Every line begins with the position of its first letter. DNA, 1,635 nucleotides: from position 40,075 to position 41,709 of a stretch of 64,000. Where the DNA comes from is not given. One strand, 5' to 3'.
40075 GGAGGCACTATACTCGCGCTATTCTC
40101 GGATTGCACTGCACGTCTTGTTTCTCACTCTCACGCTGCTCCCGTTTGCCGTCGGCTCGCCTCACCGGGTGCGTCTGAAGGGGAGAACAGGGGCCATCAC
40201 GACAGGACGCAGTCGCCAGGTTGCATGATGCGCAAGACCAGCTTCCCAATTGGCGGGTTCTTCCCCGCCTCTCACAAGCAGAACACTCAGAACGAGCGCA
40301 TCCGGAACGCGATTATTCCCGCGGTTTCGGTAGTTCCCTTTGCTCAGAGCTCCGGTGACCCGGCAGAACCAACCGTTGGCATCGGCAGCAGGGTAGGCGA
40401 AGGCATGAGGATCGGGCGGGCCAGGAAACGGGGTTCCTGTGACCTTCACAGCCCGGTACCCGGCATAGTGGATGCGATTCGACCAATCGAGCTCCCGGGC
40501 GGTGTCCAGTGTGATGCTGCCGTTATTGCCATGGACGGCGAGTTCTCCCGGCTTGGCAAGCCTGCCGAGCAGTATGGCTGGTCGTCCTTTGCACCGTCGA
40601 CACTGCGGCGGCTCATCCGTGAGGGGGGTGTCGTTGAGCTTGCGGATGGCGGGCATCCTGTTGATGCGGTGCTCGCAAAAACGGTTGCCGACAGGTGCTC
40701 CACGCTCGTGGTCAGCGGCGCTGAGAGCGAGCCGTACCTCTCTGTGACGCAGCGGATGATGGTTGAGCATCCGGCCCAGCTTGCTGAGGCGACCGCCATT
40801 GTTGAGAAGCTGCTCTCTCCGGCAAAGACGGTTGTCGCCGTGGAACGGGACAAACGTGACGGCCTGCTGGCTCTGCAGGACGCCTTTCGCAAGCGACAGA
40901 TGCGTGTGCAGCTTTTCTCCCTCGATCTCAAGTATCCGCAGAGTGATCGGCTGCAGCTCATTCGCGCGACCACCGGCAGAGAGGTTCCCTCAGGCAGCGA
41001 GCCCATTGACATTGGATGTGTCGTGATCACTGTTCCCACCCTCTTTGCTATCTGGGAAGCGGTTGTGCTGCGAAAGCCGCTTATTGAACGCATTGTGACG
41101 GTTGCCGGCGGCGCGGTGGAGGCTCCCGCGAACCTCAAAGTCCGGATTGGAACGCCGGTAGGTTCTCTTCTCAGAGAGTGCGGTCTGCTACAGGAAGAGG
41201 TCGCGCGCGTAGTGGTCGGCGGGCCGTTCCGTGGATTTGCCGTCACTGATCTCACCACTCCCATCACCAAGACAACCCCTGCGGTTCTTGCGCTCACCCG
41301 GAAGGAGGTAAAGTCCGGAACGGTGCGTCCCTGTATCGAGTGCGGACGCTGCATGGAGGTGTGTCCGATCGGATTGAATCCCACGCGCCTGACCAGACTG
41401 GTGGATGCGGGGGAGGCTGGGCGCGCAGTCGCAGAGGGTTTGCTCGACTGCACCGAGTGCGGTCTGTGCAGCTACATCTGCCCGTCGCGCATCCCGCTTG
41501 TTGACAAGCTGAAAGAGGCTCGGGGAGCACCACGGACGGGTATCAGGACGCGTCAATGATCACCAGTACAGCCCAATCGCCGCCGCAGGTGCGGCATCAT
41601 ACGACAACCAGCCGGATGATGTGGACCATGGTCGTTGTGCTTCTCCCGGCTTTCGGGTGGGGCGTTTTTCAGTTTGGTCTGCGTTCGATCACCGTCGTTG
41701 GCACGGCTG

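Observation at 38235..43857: Rnf-type cluster with only rnfC-D-E-A: no rnfG or rnfB, and a 505-aa unknown membrane protein coupled in front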

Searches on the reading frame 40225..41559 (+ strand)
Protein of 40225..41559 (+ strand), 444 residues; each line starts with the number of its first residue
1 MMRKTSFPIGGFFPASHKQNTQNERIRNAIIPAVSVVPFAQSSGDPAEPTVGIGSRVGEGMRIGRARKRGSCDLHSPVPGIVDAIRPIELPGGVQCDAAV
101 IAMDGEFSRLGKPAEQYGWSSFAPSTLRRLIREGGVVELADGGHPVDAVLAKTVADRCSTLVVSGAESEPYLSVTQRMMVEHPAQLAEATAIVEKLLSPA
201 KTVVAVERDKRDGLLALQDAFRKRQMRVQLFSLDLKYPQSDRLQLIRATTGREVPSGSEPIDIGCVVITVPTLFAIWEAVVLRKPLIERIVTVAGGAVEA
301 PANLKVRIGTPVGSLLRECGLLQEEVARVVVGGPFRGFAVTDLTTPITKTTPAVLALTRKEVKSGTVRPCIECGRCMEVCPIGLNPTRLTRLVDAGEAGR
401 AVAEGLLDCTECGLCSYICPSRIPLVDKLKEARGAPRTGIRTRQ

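Call 3: search_protein_families(library=pfam, proteins=[window:40225-41559:+], max_evalue=0.01)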
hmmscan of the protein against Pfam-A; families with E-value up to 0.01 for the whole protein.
window:40225-41559:+ (444 aa): 19 families
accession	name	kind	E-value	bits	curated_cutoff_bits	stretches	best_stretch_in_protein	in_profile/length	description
PF01512.22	Complex1_51K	-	1.2e-25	90.5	31.2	1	131-277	1-149/150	Nuo51 FMN-binding domain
PF13375.12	RnfC_N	-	1.2e-17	64.3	25.6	1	10-106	5-101/101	RnfC Barrel sandwich hybrid domain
PF13183.11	Fer4_8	-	2.8e-09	37.8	27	1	367-423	2-68/68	4Fe-4S dicluster domain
PF12838.12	Fer4_7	-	1e-07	32.7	27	1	370-422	2-51/52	4Fe-4S dicluster domain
PF13237.11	Fer4_10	-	1.2e-07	32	25.5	1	369-420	8-53/53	4Fe-4S dicluster domain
PF13187.11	Fer4_9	-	1.2e-07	32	27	1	370-422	2-50/52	4Fe-4S dicluster domain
PF13534.11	Fer4_17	-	1.6e-07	32.2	22.2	1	370-423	2-60/61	4Fe-4S dicluster domain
PF10531.15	SLBB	-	3.3e-07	30.5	27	1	290-338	1-54/55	SLBB domain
PF12798.12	Fer4_3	-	9.4e-06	26.5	27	0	370-383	1-14/15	4Fe-4S binding domain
PF13746.11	Fer4_18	-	3.3e-05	24.5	27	0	356-384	47-75/114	4Fe-4S dicluster domain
PF00037.32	Fer4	-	6.3e-05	23.1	21.1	0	370-383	8-21/24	4Fe-4S binding domain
PF12797.12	Fer4_2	-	6.7e-05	23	24.5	0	369-381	9-21/22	4Fe-4S binding domain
PF13484.11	Fer4_16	-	0.00011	23.3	30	0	370-383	2-15/66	4Fe-4S double cluster binding domain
PF12800.12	Fer4_4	-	0.00012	22.6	24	0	370-381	4-15/17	4Fe-4S binding domain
PF25160.1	LdpA_Fe-S-bd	-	0.0002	21.5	27.6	1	356-384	17-42/49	LdpA Fe-S cluster-binding domain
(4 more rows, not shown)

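Call 4: search_protein_families(library=ncbifam, proteins=[window:40225-41559:+], max_evalue=0.01)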
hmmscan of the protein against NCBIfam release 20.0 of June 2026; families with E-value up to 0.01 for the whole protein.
window:40225-41559:+ (444 aa): 22 families
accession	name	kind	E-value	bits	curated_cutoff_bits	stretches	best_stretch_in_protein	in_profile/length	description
TIGR01945.1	rnfC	subfamily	1.8e-112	376.1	245.95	1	10-434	6-429/435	RnfABCDGE type electron transport complex subunit C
NF003454.1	PRK05035.1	equivalog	5.8e-103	345.3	345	1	10-433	8-432/556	electron transport complex subunit RsxC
NF041837.1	rnfC_Methano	equivalog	1.7e-52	178.8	650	2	247-433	238-423/438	Rnf electron transport complex subunit RnfC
TIGR04481.1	PR_assoc_PrdC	equivalog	9.1e-35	120.3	490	1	37-358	3-306/425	proline reductase-associated electron transfer protein PrdC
NF003761.0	PRK05352.1-4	equivalog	4.7e-17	61.8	450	2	364-433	370-441/449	Na(+)-translocating NADH-quinone reductase subunit A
NF003759.0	PRK05352.1-2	equivalog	3.5e-07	29.3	505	1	363-423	368-430/447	Na(+)-translocating NADH-quinone reductase subunit A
TIGR01936.1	nqrA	equivalog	8.5e-07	28.2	321.05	1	364-431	368-437/446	NADH:ubiquinone reductase (Na(+)-transporting) subunit A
TIGR00314.1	cdhA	equivalog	2e-05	22.6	781.3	1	366-432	397-462/784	CO dehydrogenase/acetyl-CoA synthase complex subunit alpha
NF004898.0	PRK06259.1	equivalog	9.9e-05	21.1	385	1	362-428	128-207/488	fumarate reductase (CoM/CoB) subunit TfrB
NF008369.0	PRK11168.1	equivalog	0.00021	20.3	278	0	399-435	50-86/401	anaerobic glycerol-3-phosphate dehydrogenase subunit C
NF045663.1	diclust_near_Sec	equivalog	0.00021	19.5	530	1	408-433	354-379/759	pyridine nucleotide-disulfide oxidoreductase/dicluster-binding protein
NF045874.1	Vhu_polyferre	exception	0.00025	19.9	600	1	361-422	285-344/381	F420-non-reducing hydrogenase associated-polyferredoxin VhuB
NF004537.0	PRK05888.1-3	equivalog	0.0006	19.4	163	0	403-430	64-91/204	NADH-quinone oxidoreductase subunit NuoI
TIGR03290.1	CoB_CoM_SS_C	equivalog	0.00082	19.4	160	1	368-434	2-73/144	CoB--CoM heterodisulfide reductase subunit C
NF038196.1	ferrodoxin_EFR1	subfamily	0.0013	18.8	75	0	367-382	183-198/242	EFR1 family ferrodoxin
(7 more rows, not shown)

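Call 71: search_solved_structures(query=window:40225-41556:+, show_alignments=2)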
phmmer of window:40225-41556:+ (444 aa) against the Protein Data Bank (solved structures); distinct sequences matched with E-value up to 0.001: 7.
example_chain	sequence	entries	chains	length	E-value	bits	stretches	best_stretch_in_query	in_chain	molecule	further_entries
7zc6_C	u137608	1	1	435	8.2e-83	282.1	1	11-434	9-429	RnfC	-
8ahx_C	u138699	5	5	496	1.9e-69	238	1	9-435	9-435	Ion-translocating oxidoreductase complex subunit C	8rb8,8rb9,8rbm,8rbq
9eri_C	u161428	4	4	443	1.2e-65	225.5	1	10-433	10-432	Na(+)-translocating ferredoxin:NAD(+) oxidoreductase complex subunit C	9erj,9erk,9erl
8rvv_C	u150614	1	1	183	5.6e-05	25.6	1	365-435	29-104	H(2):CoB-CoM heterodisulfide,ferredoxin reductase subunit C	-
8rvu_c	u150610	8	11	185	5.7e-05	25.6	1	365-435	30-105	H(2):CoB-CoM heterodisulfide,ferredoxin reductase subunit C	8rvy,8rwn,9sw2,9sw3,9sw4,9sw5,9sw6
7xk3_A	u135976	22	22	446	0.00052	22.4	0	363-431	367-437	Na(+)-translocating NADH-quinone reductase subunit A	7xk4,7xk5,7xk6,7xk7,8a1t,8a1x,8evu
8a1u_A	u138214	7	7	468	0.00059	22.2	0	363-431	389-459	Na(+)-translocating NADH-quinone reductase subunit A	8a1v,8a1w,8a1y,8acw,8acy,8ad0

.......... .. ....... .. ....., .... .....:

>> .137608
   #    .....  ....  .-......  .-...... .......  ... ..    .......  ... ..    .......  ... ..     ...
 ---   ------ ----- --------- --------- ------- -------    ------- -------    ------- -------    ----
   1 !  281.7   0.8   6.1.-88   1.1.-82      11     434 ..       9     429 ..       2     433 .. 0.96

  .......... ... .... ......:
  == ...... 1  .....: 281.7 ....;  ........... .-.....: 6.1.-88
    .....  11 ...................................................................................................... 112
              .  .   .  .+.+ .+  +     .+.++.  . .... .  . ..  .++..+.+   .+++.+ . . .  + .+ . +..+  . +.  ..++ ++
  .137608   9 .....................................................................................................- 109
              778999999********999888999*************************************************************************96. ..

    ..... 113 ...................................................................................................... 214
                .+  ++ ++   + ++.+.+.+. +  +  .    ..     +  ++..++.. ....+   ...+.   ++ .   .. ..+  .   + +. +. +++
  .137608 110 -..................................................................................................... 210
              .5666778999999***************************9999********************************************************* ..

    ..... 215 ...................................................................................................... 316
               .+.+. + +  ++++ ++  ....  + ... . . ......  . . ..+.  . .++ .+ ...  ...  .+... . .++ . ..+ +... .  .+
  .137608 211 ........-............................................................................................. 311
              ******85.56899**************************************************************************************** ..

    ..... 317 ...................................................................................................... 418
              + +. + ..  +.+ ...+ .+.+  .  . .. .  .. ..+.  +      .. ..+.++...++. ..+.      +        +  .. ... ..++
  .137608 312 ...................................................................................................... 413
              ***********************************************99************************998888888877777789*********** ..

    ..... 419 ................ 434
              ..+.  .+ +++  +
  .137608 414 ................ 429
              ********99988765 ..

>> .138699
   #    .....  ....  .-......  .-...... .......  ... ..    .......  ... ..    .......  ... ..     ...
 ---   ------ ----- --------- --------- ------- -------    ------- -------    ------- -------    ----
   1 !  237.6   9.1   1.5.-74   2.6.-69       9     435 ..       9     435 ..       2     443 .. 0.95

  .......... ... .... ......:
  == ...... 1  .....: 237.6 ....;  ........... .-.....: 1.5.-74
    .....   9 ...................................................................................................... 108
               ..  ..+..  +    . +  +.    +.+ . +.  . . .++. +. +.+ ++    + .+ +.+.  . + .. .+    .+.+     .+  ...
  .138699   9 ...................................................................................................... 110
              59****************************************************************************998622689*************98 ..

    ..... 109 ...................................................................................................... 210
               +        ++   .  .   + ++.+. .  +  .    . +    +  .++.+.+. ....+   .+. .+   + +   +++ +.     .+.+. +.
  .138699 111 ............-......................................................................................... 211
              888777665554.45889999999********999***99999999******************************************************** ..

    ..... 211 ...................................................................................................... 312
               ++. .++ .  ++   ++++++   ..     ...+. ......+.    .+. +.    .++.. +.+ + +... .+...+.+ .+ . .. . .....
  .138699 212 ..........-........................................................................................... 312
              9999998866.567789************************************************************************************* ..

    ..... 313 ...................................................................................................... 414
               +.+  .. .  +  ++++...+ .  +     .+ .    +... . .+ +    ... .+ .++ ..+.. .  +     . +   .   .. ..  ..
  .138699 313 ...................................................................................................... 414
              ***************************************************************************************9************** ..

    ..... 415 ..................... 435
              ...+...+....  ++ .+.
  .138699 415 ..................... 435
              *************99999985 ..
